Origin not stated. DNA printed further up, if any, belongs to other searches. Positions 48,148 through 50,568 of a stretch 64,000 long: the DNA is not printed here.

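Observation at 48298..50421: AraC regulator fused to a GH84-like domain that has lost catalytic residues: a candidate enzyme-derived glycan sensor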

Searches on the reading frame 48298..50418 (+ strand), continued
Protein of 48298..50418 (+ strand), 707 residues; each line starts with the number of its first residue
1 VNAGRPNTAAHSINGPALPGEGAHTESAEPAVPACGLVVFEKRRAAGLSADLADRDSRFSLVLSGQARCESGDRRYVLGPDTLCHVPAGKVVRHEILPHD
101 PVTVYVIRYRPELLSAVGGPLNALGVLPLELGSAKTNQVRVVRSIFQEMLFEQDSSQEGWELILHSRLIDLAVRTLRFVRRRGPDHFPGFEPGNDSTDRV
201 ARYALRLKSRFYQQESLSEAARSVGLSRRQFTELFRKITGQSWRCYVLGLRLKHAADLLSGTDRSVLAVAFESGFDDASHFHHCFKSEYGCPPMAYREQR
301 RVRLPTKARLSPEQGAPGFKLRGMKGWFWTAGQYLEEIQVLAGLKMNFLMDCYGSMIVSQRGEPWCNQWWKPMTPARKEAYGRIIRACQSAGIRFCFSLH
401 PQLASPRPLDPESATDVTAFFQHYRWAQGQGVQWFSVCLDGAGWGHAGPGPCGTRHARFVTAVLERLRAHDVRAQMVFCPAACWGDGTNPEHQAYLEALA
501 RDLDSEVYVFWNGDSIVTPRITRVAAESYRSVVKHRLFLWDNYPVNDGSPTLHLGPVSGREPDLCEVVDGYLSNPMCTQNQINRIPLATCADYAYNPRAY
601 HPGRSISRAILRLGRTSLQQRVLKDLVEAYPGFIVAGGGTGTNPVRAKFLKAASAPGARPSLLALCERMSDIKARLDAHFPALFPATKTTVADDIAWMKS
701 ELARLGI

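Call 17: find_encoding_contigs(protein=P0118, flank=10000, max_places=2)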
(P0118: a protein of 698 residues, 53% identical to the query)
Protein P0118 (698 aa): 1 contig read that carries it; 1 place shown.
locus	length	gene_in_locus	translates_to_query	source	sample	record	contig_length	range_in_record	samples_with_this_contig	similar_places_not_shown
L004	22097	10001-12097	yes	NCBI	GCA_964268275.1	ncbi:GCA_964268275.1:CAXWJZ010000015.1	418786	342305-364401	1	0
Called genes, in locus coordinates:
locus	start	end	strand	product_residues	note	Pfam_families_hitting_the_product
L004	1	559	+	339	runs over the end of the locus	-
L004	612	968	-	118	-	-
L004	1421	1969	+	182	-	-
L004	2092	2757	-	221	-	PF07090:GATase1_like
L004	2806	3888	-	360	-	PF00474:SSF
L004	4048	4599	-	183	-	-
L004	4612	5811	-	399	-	-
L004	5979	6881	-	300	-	-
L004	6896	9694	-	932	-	-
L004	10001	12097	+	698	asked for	PF00165:HTH_AraC (faint), PF12833:HTH_18, PF07555:NAGidase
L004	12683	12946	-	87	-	-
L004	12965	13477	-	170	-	PF09369:MZB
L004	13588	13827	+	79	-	-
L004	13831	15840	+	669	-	PF09848:SLFN-g3_helicase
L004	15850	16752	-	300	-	PF00145:DNA_methylase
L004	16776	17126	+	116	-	-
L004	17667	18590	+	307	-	-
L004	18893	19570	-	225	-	PF00873:ACR_tran, PF03176:MMPL (weak)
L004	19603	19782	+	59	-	-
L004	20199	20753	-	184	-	PF00873:ACR_tran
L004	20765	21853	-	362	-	PF25919:BSH_CusB (faint), PF25917:BSH_RND, PF25973:BSH_CzcB (weak), PF25984:BSH_YknX (faint), PF25876:HH_MFP_RND (faint), PF25954:Beta-barrel_RND_2, PF25975:CzcB_C (weak), PF25989:YknX_C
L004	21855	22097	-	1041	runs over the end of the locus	PF00873:ACR_tran, PF03176:MMPL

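Call 26: find_encoding_contigs(protein=P0005, flank=10000, max_places=1)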
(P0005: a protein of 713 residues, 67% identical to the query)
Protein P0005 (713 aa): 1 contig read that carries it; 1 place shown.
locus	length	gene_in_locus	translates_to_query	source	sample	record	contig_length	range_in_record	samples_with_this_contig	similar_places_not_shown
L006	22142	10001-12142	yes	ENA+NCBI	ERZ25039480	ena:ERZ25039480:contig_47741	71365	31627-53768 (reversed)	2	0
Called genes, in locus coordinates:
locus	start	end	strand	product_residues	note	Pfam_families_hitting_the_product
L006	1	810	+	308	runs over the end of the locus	PF01464:SLT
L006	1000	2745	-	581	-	-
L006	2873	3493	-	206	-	PF00753:Lactamase_B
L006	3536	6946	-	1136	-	PF02384:N6_Mtase (faint), PF18135:Type_ISP_C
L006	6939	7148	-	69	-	-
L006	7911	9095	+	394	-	PF01817:CM_2, PF02153:PDH_N, PF20463:PDH_C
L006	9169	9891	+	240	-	PF01209:Ubie_methyltran, PF13489:Methyltransf_23, PF08241:Methyltransf_11, PF08242:Methyltransf_12, PF13649:Methyltransf_25, PF13847:Methyltransf_31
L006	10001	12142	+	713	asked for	PF02311:AraC_binding (weak), PF12833:HTH_18, PF00165:HTH_AraC (weak), PF07555:NAGidase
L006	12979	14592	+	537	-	-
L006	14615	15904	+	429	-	PF12951:PATR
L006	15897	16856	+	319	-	PF12951:PATR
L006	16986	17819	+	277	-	PF07963:N_methyl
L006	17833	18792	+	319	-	-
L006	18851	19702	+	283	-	PF07963:N_methyl (weak)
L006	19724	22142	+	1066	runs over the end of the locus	-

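Call 27: find_encoding_contigs(protein=P0032, flank=10000, max_places=1)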
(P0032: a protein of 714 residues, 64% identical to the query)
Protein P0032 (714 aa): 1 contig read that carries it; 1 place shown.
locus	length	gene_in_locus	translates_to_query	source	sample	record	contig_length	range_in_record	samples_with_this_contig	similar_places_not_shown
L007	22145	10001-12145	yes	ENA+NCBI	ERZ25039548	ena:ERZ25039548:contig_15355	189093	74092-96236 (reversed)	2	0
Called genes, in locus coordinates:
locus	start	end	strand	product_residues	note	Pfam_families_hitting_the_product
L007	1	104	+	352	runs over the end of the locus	PF03460:NIR_SIR_ferr, PF01077:NIR_SIR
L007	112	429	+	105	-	PF04358:DsrC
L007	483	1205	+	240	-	PF02665:Nitrate_red_gam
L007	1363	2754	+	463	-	PF12838:Fer4_7 (faint), PF00037:Fer4 (faint), PF13183:Fer4_8, PF13534:Fer4_17, PF02754:CCG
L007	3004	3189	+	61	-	PF12797:Fer4_2 (faint), PF00037:Fer4 (weak), PF12837:Fer4_6 (faint), PF13237:Fer4_10, PF14697:Fer4_21 (weak), PF12800:Fer4_4 (faint), PF12838:Fer4_7 (weak), PF13187:Fer4_9 (weak), +1 more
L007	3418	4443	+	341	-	PF07992:Pyr_redox_2, PF13738:Pyr_redox_3 (faint), PF13434:Lys_Orn_oxgnase (faint), PF00070:Pyr_redox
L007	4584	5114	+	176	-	PF00581:Rhodanese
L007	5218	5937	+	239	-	PF00590:TP_methylase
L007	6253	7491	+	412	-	PF00480:ROK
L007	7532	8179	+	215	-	PF00923:TAL_FSA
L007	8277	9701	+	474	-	PF00171:Aldedh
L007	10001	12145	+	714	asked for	PF12833:HTH_18, PF00165:HTH_AraC (weak), PF07555:NAGidase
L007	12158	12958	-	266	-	PF07963:N_methyl (weak)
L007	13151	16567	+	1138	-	PF07081:DUF1349 (faint), PF13205:Big_5 (weak)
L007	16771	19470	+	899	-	-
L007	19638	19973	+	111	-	-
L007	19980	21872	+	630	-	PF00474:SSF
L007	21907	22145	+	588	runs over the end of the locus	PF07555:NAGidase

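Call 35: search_protein_families(library=pfam, proteins=[L006:12979-14589:+, L007:16771-19467:+, L004:6899-9694:-, L001:21273-22112:+], max_evalue=0.01)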
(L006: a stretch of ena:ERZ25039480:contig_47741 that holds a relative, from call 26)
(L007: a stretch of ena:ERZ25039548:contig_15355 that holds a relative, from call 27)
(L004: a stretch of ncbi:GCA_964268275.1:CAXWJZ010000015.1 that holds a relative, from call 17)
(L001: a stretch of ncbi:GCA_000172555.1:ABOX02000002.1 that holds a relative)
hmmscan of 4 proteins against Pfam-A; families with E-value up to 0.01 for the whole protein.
L006:12979-14589:+ (537 aa): 0 families

L007:16771-19467:+ (899 aa): 0 families

L004:6899-9694:- (932 aa): 0 families

L001:21273-22112:+ (280 aa): 1 family
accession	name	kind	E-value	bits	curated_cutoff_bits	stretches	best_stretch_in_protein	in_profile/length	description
PF04734.18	Ceramidase_alk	-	0.00031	20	32.1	1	12-149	13-152/509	Neutral/alkaline non-lysosomal ceramidase, N-terminal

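Call 36: find_related_loci(query=A1, collection=genome_contigs, flank=10000)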
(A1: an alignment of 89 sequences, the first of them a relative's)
Query A1 (707 aa) in genome_contigs; peptide patterns used: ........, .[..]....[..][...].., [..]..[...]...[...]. (x = any residue, [..] = any of these).
306 stretches matched a pattern; 253 encode a relative of the query (tblastn E <= 1e-3); the best 80 are kept; 74 distinct loci.
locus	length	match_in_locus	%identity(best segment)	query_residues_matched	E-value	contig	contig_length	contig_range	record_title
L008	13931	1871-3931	65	18-699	0e+0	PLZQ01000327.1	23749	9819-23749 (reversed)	MAG: Limisphaerales bacterium isolate palsa_1440 73.20120700_P3D.123_contig_58442, whole genome shotgun sequence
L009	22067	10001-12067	63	30-707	0e+0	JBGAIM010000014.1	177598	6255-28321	MAG: Limisphaerales bacterium isolate MAG_AAO_H125.05 AAOH125-5_opera_contig_376, whole genome shotgun sequence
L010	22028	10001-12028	64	36-705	0e+0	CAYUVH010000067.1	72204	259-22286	MAG TPA_asm: uncultured Verrucomicrobiota bacterium isolate binchicken_co200_328 genome assembly, contig: k141_1452455,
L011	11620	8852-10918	63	23-705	0e+0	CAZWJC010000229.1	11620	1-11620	MAG TPA_asm: uncultured Verrucomicrobiota bacterium isolate SRP220891_co2_456 genome assembly, contig: NODE_9135_length_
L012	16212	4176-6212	63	31-703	0e+0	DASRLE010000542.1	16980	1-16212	MAG TPA_asm: Candidatus Saccharimonadales bacterium isolate SMAG_U10180 k141_660565, whole genome shotgun sequence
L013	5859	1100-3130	62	32-703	0e+0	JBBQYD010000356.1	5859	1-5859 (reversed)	MAG: Verrucomicrobiota bacterium isolate Co_metawrap_2147 Cmw_2147_k141_17397087_length_5859_cov_8.0000, whole genome sh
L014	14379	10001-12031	63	31-701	0e+0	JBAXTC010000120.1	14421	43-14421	MAG: Verrucomicrobiota bacterium isolate ELA625 MAG625_120, whole genome shotgun sequence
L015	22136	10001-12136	60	6-703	0e+0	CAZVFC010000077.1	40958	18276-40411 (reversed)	MAG TPA_asm: uncultured Verrucomicrobiota bacterium isolate binchicken_co66_227 genome assembly, contig: NODE_1662_lengt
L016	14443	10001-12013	62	37-701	0e+0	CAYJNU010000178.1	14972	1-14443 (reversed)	MAG TPA_asm: uncultured Verrucomicrobiota bacterium isolate ERP124720_co1_187 genome assembly, contig: NODE_4886_length_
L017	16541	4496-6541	61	31-706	0e+0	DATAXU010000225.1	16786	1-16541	MAG TPA_asm: Verrucomicrobiia bacterium isolate SMAG_U5661 k141_64499, whole genome shotgun sequence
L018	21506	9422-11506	60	16-702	0e+0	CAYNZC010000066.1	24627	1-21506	MAG TPA_asm: uncultured Verrucomicrobiota bacterium isolate SRP192927_co7_467 genome assembly, contig: NODE_3454_length_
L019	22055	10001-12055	61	27-704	0e+0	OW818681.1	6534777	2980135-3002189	metagenome genome assembly, chromosome: 1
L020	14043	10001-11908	64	74-703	0e+0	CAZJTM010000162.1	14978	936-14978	MAG TPA_asm: uncultured Verrucomicrobiota bacterium isolate binchicken_co190_420 genome assembly, contig: NODE_6736_leng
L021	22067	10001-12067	60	20-702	0e+0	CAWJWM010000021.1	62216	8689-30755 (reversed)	MAG: uncultured Verrucomicrobiae bacterium isolate MFD04716.bin.3.184 genome assembly, contig: contig_19843, whole genom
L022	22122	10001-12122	66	5-701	0e+0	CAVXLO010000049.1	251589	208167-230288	MAG: uncultured Verrucomicrobiae bacterium isolate MFD02416.bin.2.131 genome assembly, contig: contig_58261, whole genom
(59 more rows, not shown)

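Call 39: predict_structure(alignment_id=A1)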
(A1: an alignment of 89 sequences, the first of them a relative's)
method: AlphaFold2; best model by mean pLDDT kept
length: 707 residues; sequences in the alignment: 89
mean_pLDDT: 86.7   pTM: 0.67
mean pLDDT of the five models: 86.7, 85.9, 85.7, 85.3, 84.9
residues with pLDDT >= 90: 410; 70-90: 220; 50-70: 42; < 50: 35
segments of 3 or more residues with pLDDT < 50: 1-25, 184-188, 634-638
pLDDT, mean of each block of 10 residues (from residue 1): 35 34 58 93 86 87 92 88 95 87 95 88 89 74 94 89 94 86 53 76 82 82 89 93 92 86 82 89 91 81 73 72 92 94 96 83 88 95 98 98 93 95 98 97 91 98 98 98 93 97 98 78 94 97 74 86 94 77 91 94 91 94 93 53 84 81 94 98 92 96 92
secondary structure, 60 per line:
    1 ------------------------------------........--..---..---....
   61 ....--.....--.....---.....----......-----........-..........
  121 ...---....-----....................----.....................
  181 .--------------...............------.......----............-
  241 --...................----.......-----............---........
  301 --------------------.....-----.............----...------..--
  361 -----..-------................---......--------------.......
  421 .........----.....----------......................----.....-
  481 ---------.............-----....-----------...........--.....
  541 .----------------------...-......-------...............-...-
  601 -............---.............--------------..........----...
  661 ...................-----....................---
elements in order (helices of 4 or more, strands of 3 or more residues): E37-44 E57-64 E67-71 E74-78 E82-86 E91-96 E102-109 H111-123 E127-130 H136-155 H160-181 H196-210 H217-223 H228-239 H243-261 H266-272 H278-289 H293-300 E321-325 H331-343 E348-350 H375-390 E394-399 H414-429 E434-438 H449-470 E475-479 H490-502 E508-511 H523-533 E536-541 E568-573 H581-595 H602-613 H617-629 H644-653 H658-679 H685-704

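Call 42: fold_search(model_id=the predicted structure, library=pdb)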
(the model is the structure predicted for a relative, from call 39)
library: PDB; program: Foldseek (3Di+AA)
matches with E <= 10: 1860; with E <= 0.001: 316
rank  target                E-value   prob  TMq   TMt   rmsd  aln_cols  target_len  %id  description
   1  6pv5                  2.1e-20  1.00  0.43  0.53   4.6       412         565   19  Structure of CpGH84B (released 2019-09-11)
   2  7khv_F                9.8e-20  1.00  0.45  0.58   9.4       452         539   18  CpOGA IN COMPLEX WITH LIGAND 54 (released 2020-12-02)
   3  2xpk_A                1.1e-19  1.00  0.45  0.54   4.4       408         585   20  Cell-penetrant, nanomolar O-GlcNAcase inhibitors selective against lysosomal hexosaminidases (released 2011-03-16)
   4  2ydq_A                1.3e-19  1.00  0.45  0.54   4.5       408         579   19  CpOGA D298N in complex with hOGA-derived O-GlcNAc peptide (released 2012-03-14)
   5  2v5c_A                2.3e-19  1.00  0.45  0.53   4.8       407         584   20  Family 84 glycoside hydrolase from Clostridium perfringens, 2.1 Angstrom structure (released 2009-01-27)
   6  7khv_A                2.4e-19  1.00  0.45  0.54   4.5       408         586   20  CpOGA IN COMPLEX WITH LIGAND 54 (released 2020-12-02)
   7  6rhe_A                2.9e-19  1.00  0.45  0.54   4.6       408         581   19  CpOGA D298N in complex with hOGA-derived S-GlcNAc peptide (released 2019-12-25)
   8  7khv_B                3.2e-19  1.00  0.45  0.53   9.7       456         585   18  CpOGA IN COMPLEX WITH LIGAND 54 (released 2020-12-02)
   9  2yds_A                3.4e-19  1.00  0.45  0.54   4.5       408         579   19  CpOGA D298N in complex with TAB1-derived O-GlcNAc peptide (released 2012-03-14)
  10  2cbj_A                3.4e-19  1.00  0.45  0.53   4.7       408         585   20  Structure of the Clostridium perfringens NagJ family 84 glycoside hydrolase, a homologue of human O-GlcNAcase in compl (released 2006-02-13)
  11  5diy_A                4.0e-19  1.00  0.45  0.66   4.4       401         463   21  Thermobaculum terrenum O-GlcNAc hydrolase mutant - D120N (released 2015-10-28)
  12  5oxd                  1.0e-18  1.00  0.45  0.54   4.7       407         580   20  Complex of a C. perfringens O-GlcNAcase with a fragment hit (released 2018-05-16)
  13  2cbi_A                1.0e-18  1.00  0.44  0.52   4.8       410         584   20  Structure of the Clostridium perfringens NagJ family 84 glycoside hydrolase, a homologue of human O-GlcNAcase (released 2006-02-13)
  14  5diy_B                1.2e-18  1.00  0.46  0.68   4.1       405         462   22  Thermobaculum terrenum O-GlcNAc hydrolase mutant - D120N (released 2015-10-28)
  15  2j62_A                1.3e-18  1.00  0.45  0.54   4.4       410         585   19  Structure of a bacterial O-glcnacase in complex with glcnacstatin (released 2007-02-13)
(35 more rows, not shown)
